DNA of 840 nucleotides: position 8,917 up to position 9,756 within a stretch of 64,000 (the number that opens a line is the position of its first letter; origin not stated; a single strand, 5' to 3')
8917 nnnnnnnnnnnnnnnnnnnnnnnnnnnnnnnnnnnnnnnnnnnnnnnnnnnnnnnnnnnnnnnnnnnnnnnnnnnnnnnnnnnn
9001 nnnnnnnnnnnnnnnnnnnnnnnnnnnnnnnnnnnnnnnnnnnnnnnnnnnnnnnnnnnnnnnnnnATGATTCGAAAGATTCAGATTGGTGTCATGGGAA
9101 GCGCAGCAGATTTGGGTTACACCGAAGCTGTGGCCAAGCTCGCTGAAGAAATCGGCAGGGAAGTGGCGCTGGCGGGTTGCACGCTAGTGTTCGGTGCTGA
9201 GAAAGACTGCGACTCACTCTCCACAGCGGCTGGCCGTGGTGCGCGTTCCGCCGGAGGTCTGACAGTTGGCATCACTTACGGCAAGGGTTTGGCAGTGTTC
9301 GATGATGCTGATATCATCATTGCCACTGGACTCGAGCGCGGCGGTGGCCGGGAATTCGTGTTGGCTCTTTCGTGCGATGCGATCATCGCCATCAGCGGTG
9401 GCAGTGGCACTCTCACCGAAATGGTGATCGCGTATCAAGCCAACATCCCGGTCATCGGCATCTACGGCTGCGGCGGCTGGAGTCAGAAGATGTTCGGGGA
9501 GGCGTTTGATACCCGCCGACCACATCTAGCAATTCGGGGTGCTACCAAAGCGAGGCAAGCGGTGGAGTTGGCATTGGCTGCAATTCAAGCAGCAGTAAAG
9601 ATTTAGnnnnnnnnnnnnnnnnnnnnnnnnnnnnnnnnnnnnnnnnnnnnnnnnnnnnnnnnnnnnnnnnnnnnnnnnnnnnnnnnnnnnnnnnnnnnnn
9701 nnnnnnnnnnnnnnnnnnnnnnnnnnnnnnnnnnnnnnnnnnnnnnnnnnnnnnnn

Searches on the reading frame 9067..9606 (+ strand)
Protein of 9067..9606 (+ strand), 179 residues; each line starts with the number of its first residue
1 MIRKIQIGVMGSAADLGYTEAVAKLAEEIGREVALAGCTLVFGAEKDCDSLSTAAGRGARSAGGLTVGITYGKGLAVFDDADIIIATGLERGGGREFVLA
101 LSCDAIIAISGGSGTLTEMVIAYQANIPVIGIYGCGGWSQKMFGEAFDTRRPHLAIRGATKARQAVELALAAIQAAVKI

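Call 3: search_protein_families(library=pfam, proteins=[window:9067-9606:+], max_evalue=0.1)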
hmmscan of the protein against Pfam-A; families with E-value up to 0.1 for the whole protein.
window:9067-9606:+ (179 aa): 3 families
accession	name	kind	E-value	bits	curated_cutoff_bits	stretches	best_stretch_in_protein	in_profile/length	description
PF18306.6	LDcluster4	-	1.4e-27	96.7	26.3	1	4-146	1-134/151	SLOG cluster4 family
PF00731.26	AIRC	-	0.00043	20.3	30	1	103-132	55-83/148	AIR carboxylase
PF03641.19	Lysine_decarbox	-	0.01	16.5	27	1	87-122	37-72/131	Possible lysine decarboxylase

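Call 4: search_protein_families(library=ncbifam, proteins=[window:9067-9606:+], max_evalue=0.1)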
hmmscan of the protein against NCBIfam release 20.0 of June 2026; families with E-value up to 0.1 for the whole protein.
window:9067-9606:+ (179 aa): 4 families
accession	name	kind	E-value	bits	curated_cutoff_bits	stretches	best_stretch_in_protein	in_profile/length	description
TIGR00725.1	TIGR00725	hypoth_equivalog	3.3e-21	75.4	106.9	1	5-148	2-137/159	TIGR00725 family protein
TIGR00730.1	TIGR00730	subfamily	2.8e-09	37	96.35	1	13-120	8-114/178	TIGR00730 family Rossman fold protein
NF058542.1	CtkRMPhLog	equivalog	1.7e-07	31.4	300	1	21-125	16-119/177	cytokinin riboside 5'-monophosphate phosphoribohydrolase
TIGR01162.1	purE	equivalog_domain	7.5e-05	22.3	149.6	1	103-132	54-82/156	5-(carboxyamino)imidazole ribonucleotide mutase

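Call 6: search_protein_families(library=padloc, proteins=[window:9067-9606:+], max_evalue=0.1)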
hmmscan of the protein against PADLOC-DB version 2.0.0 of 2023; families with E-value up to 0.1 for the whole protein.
window:9067-9606:+ (179 aa): 0 families

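Call 7: search_protein_families(library=phrogs, proteins=[window:9067-9606:+], max_evalue=0.1)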
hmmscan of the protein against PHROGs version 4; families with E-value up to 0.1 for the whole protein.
window:9067-9606:+ (179 aa): 1 family
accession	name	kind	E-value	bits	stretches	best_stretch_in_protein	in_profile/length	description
phrog_23875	-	DNA, RNA and nucleotide metabolism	0.00047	20.7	1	10-124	7-117/246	DprA-like DNA recombination-mediator protein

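Call 12: find_homologous_proteins(query=window:9067-9606:+)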
Query window:9067-9606:+ (179 aa): 3311 proteins with E <= 0.001 among 3972 candidates; the best 120 are listed.
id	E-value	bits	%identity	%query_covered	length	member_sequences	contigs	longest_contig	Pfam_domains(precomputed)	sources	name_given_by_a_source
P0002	3.5e-106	370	100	100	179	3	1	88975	PF18306.7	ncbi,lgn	-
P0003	3.1e-93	328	87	97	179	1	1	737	PF18306.7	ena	-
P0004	4.6e-91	321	88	97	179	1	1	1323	PF18306.7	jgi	-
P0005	8.6e-91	320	86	97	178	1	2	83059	PF18306.7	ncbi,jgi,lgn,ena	-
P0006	1.5e-85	303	82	97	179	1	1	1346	PF18306.7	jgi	jgi:uncharacterized protein (TIGR00725 family)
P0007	2.5e-84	299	82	97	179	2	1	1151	PF18306.7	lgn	-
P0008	7.5e-83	294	80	96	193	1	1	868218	PF18306.7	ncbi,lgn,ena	-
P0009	7.3e-78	278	76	95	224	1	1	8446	PF18306.7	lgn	-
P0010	3.8e-72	259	72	97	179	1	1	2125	PF18306.7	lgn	-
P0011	6.2e-72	259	73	96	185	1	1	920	PF18306.7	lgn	-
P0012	8.8e-72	258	71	97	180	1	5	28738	PF18306.7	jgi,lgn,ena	-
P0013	1.2e-71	258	72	99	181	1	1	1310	PF18306.7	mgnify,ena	mgnify:CR=1 FL=1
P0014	1.3e-71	258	73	94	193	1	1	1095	PF18306.7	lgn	-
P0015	2.2e-70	254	68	99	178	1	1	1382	PF18306.7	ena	-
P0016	7.6e-70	252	69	96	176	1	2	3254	PF18306.7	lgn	-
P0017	2.0e-69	251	68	96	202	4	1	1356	PF18306.7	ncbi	-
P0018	3.0e-69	250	72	94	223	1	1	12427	PF18306.7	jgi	jgi:uncharacterized protein (TIGR00725 family)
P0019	4.5e-69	249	72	97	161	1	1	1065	PF18306.7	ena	-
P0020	5.1e-69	249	70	97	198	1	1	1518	PF18306.7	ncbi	-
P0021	6.5e-69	249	69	97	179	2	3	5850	PF18306.7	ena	-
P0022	7.6e-69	249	69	99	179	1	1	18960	PF18306.7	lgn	-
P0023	9.7e-68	245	65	100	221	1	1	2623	PF18306.7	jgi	jgi:uncharacterized protein (TIGR00725 family)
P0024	1.3e-67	245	71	97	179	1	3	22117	PF18306.7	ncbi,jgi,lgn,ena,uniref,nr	ncbi:MAG: hypothetical protein COT92_00110 [Candidatus Doudnabacteria bacterium CG10_big_fil_rev_8_2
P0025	1.6e-67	244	70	96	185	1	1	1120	PF18306.7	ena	-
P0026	8.4e-67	242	69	96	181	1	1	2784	PF18306.7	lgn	-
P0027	8.6e-67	242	69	96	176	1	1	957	PF18306.7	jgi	jgi:uncharacterized protein (TIGR00725 family)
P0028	1.6e-66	241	68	94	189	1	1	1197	PF18306.7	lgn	-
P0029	1.6e-66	241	67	96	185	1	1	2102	PF18306.7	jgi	jgi:hypothetical protein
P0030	2.5e-66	241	67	97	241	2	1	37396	PF18306.7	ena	-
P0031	5.1e-66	240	72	96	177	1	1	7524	PF18306.7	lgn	-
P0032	5.2e-66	239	69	97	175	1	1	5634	PF18306.7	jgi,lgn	-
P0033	8.0e-65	236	66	97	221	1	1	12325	PF18306.7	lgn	-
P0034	1.0e-64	235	65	97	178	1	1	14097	PF18306.7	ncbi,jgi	-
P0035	1.1e-64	235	63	99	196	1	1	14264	PF18306.7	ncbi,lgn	-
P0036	1.8e-63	231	70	84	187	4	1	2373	PF18306.7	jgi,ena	jgi:uncharacterized protein (TIGR00725 family)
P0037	3.3e-63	230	65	93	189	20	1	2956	PF18306.7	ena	-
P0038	3.4e-63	230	65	97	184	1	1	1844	PF18306.7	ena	-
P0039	4.1e-63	230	66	99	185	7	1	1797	PF18306.7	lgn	-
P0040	7.3e-63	229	64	99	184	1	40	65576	PF18306.7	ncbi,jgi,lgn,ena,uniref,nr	ncbi:MAG: Rossmann fold nucleotide-binding protein [uncultured bacterium]|uniref:Rossmann fold nucle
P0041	8.1e-63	229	66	99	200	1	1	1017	PF18306.7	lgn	-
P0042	2.1e-62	228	62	96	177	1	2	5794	PF18306.7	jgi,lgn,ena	-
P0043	2.5e-62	228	67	94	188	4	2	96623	PF18306.7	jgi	jgi:uncharacterized protein (TIGR00725 family)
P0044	3.3e-62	227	65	99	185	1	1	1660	PF18306.7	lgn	-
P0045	6.1e-62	226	66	94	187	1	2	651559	PF18306.7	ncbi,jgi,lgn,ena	jgi:uncharacterized protein (TIGR00725 family)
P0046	9.5e-62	226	66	92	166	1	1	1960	PF18171.7,PF18306.7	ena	-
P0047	1.1e-61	225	63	99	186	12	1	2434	PF18306.7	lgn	-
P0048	1.2e-61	225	64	97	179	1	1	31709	PF18306.7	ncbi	-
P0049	1.2e-61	225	63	96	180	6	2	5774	PF18306.7,PF03641.20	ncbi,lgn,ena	ncbi:MAG: TIGR00725 family protein [Patescibacteria group bacterium]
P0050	1.3e-61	225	70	91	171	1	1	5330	PF18306.7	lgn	-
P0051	1.6e-61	225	65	94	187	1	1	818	PF18306.7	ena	-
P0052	1.9e-61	225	67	97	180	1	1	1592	PF18306.7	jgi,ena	-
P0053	1.9e-61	225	63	97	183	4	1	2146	PF18306.7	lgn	-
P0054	2.1e-61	225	65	94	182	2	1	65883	PF18306.7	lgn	-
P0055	2.2e-61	224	65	95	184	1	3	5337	PF18306.7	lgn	-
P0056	2.4e-61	224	64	96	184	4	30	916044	PF18306.7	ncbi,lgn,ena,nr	ncbi:hypothetical protein IPM44_03850 [bacterium]|nr:MAG: hypothetical protein IPM44_03850 [bacteriu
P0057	2.5e-61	224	64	94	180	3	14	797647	PF18306.7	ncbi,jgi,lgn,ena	ncbi:MAG: hypothetical protein U0516_03640 [Candidatus Saccharibacteria bacterium]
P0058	3.3e-61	224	63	97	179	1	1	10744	PF18306.7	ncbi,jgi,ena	jgi:uncharacterized protein (TIGR00725 family)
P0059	4.2e-61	224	66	94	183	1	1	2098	PF18306.7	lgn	-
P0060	4.6e-61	223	64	97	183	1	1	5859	PF18306.7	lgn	-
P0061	4.9e-61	223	64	97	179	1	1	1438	PF18306.7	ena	-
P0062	5.2e-61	223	67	94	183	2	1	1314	PF18171.7,PF18306.7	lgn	-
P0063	5.3e-61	223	65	95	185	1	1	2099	PF18306.7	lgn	-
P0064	6.7e-61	223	65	94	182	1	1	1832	PF18306.7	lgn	-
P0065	7.6e-61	223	63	99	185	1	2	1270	PF18306.7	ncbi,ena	-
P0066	7.7e-61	223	65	99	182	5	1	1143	PF18306.7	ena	-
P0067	8.0e-61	223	64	99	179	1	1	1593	PF18171.7,PF18306.7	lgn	-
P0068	8.0e-61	223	64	95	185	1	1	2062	PF18306.7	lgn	-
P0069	8.9e-61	222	69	84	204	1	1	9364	PF18306.7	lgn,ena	-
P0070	1.4e-60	222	64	96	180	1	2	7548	PF18306.7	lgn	-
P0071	1.5e-60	222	62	99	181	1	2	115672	PF18306.7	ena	-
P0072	1.6e-60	222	62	98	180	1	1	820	PF18306.7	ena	-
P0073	1.7e-60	222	63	96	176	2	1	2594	PF18306.7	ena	-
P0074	1.8e-60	221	65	96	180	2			PF18306.7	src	-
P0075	1.8e-60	221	64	98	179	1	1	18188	PF18171.7,PF18306.7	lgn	-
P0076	1.9e-60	221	68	84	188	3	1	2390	PF18306.7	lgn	-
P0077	2.2e-60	221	63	99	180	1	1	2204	PF18171.7,PF18306.7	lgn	-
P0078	2.5e-60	221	66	92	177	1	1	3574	PF18306.7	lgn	-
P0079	2.6e-60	221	64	97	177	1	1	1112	PF18171.7,PF18306.7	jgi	jgi:uncharacterized protein (TIGR00725 family)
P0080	2.8e-60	221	64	97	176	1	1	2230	PF18171.7,PF18306.7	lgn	-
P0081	3.1e-60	221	64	95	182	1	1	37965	PF18171.7,PF18306.7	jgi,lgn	-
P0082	3.4e-60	221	64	94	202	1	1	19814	PF18306.7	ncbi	-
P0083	3.5e-60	221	62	94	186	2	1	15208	PF18306.7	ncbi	-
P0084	3.8e-60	220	63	96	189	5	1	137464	PF18171.7,PF18306.7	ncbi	-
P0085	3.8e-60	220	65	94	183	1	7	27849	PF18306.7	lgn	-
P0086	4.3e-60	220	64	97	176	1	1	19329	PF18171.7,PF18306.7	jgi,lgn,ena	-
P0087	5.2e-60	220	62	96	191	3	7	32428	PF18171.7,PF18306.7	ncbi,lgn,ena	-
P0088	5.7e-60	220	62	99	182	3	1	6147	PF18306.7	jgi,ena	-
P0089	5.9e-60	220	63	94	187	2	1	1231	PF18306.7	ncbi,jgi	jgi:uncharacterized protein (TIGR00725 family)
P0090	6.5e-60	220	62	97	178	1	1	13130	PF18306.7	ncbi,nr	ncbi:TIGR00725 family protein [Patescibacteria group bacterium]|nr:TIGR00725 family protein [Patesci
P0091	6.8e-60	220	65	95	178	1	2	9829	PF18306.7,PF03641.20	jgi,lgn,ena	jgi:uncharacterized protein (TIGR00725 family)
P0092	7.1e-60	220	62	96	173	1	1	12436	PF18306.7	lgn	-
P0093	7.8e-60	219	66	94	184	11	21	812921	PF18306.7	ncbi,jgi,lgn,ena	-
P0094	8.2e-60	219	66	94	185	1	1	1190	PF18306.7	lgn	-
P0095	8.4e-60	219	62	97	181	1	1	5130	PF18306.7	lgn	-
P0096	8.4e-60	219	67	89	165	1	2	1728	PF18306.7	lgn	-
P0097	8.9e-60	219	64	96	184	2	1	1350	PF18306.7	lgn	-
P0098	9.1e-60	219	64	94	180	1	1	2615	PF18306.7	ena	-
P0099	1.0e-59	219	65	95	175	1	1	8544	PF18171.7,PF18306.7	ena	-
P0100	1.0e-59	219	64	96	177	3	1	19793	PF18171.7,PF18306.7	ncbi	-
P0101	1.0e-59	219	60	99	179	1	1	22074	PF18306.7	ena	-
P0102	1.1e-59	219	61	99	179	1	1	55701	PF18306.7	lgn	-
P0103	1.1e-59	219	64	95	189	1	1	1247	PF18306.7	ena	-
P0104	1.1e-59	219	65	97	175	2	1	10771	PF18306.7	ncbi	-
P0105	1.2e-59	219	65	96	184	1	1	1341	PF18306.7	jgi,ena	-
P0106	1.3e-59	219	63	96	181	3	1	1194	PF18306.7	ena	-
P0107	1.4e-59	219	65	94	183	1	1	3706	PF18306.7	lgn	-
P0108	1.5e-59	218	66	94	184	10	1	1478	PF18306.7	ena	-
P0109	1.5e-59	218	63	96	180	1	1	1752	PF18306.7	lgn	-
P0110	1.5e-59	218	64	94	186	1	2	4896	PF18306.7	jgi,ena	jgi:hypothetical protein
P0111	1.6e-59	218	63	96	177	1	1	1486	PF18306.7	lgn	-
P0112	1.6e-59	218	62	99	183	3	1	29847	PF18306.7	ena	-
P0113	1.7e-59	218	65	94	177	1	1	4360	PF18306.7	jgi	jgi:uncharacterized protein (TIGR00725 family)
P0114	1.9e-59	218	63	97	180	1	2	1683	PF18306.7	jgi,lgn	-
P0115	1.9e-59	218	65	94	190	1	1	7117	PF18171.7,PF18306.7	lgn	-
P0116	1.9e-59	218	63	94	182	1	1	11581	PF18306.7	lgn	-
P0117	2.0e-59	218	64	96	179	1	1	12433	PF18171.7,PF18306.7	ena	-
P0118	2.0e-59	218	63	95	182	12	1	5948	PF18306.7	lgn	-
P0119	2.1e-59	218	65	97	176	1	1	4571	PF18171.7,PF18306.7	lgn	-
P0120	2.1e-59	218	63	96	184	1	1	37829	PF18306.7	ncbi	-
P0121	2.3e-59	218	64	97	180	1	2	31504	PF18306.7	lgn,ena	-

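Call 13: find_encoding_contigs(protein=P0005, flank=6000, max_places=2)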
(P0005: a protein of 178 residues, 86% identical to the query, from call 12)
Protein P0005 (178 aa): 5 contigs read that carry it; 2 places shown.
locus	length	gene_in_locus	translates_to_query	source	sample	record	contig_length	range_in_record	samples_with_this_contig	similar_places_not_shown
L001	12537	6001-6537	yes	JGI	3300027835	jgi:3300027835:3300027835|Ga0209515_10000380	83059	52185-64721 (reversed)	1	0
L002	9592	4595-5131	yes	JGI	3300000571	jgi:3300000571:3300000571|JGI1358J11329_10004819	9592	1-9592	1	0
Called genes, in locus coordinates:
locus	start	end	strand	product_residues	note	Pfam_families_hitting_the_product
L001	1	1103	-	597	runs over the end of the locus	PF01541:GIY-YIG (weak), PF27096:UvrC_M, PF02151:UVR, PF22920:UvrC_RNaseH, PF08459:UvrC_RNaseH_dom, PF14520:HHH_5 (weak)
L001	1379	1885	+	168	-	-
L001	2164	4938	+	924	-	PF00005:ABC_tran (faint), PF02463:SMC_N (faint), PF03193:RsgA_GTPase (faint), PF13191:AAA_16 (faint), PF13238:AAA_18 (faint), PF13304:AAA_21 (faint), PF17760:UvrA_inter, PF17755:UvrA_DNA-bind, +4 more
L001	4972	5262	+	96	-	-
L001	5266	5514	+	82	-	-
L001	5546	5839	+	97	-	PF01371:Trp_repressor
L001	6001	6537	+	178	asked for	PF18306:LDcluster4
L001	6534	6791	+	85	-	-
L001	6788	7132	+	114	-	PF01502:PRA-CH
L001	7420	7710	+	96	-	PF01909:NTP_transf_2, PF18765:Polbeta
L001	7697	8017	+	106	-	PF01934:HepT-like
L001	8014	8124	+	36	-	-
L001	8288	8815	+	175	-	-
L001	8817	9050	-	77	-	-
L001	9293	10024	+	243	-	PF01628:HrcA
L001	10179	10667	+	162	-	PF01025:GrpE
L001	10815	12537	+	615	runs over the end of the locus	PF00012:HSP70, PF06723:MreB_Mbl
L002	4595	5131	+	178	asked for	PF18306:LDcluster4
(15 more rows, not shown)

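Call 14: find_encoding_contigs(protein=P0008, flank=6000, max_places=2)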
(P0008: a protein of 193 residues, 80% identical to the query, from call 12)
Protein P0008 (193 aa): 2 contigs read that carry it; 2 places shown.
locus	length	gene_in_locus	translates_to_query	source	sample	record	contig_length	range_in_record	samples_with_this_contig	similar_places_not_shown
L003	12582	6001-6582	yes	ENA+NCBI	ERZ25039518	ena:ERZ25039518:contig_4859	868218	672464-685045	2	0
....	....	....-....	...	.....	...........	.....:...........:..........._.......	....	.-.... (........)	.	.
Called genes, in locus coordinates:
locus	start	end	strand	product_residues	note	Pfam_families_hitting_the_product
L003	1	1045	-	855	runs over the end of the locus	PF02861:Clp_N, PF23569:NBD_SMAX1, PF00004:AAA, PF17871:AAA_lid_9, PF00004:AAA, PF07724:AAA_2, PF07728:AAA_5, PF10431:ClpB_D2-small, +4 more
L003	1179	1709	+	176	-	PF21982:RecX_HTH1, PF02631:RecX_HTH2 (faint)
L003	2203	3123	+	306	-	PF00872:Transposase_mut, PF10551:MULE (weak)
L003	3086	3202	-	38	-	-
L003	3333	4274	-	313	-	PF01435:Peptidase_M48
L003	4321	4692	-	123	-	PF05635:23S_rRNA_IVP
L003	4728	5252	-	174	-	PF04011:LemA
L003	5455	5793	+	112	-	PF01371:Trp_repressor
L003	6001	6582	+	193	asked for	PF18306:LDcluster4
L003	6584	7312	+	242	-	PF01634:HisG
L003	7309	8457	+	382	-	-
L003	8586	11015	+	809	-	PF07517:SecA_DEAD, PF01043:SecA_PP_bind, PF21090:P-loop_SecA, PF07516:SecA_SW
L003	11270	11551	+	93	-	PF02686:GatC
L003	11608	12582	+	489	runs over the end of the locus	PF01425:Amidase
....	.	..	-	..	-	?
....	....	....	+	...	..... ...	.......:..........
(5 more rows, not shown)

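Call 15: find_encoding_contigs(protein=P0002, flank=6000, max_places=2)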
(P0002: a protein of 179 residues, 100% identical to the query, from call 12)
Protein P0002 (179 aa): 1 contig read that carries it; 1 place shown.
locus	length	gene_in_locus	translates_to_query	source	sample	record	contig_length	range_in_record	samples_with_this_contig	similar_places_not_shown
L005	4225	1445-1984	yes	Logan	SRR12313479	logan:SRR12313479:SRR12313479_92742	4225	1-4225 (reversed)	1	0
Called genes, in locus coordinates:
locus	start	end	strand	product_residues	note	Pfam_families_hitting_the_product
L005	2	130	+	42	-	?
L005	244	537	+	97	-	PF01371:Trp_repressor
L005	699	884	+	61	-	-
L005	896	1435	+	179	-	-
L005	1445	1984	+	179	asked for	PF18306:LDcluster4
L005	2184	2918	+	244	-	PF03544:TonB_C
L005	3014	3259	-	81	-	-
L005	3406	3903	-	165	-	-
